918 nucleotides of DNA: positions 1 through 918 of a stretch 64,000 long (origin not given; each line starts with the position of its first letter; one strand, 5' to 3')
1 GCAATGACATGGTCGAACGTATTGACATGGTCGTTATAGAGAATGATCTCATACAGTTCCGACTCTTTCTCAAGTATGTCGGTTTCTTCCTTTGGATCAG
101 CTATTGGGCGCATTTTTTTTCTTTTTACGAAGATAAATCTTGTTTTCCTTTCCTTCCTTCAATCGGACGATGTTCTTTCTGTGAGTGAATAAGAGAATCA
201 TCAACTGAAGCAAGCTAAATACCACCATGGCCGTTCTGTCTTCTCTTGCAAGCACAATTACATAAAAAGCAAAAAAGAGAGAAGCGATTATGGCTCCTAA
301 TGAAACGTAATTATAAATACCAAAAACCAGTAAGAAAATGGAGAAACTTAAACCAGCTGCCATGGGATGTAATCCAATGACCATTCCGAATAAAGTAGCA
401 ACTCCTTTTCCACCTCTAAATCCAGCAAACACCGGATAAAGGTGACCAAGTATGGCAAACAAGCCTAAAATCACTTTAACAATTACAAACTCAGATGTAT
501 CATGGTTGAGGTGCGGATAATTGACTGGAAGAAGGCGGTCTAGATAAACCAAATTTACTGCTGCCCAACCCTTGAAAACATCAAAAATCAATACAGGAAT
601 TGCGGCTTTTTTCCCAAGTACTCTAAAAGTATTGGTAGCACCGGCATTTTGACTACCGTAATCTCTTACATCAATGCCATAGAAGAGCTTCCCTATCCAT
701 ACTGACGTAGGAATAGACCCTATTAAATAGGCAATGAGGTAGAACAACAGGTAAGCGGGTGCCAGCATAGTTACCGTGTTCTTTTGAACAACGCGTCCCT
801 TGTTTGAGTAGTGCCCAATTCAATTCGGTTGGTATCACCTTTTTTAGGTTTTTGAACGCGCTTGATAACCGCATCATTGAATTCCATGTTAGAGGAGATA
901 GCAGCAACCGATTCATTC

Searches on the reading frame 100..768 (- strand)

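Call 47: search_protein_families(library=pfam, proteins=[window:100-768:-], max_evalue=0.00001)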
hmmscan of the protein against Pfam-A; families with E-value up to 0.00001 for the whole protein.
window:100-768:- (223 aa): 1 family
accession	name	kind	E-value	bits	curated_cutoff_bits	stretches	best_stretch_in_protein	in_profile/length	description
PF02660.20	G3P_acyltransf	-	8.3e-53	179.3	24.1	1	12-203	1-164/164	Glycerol-3-phosphate acyltransferase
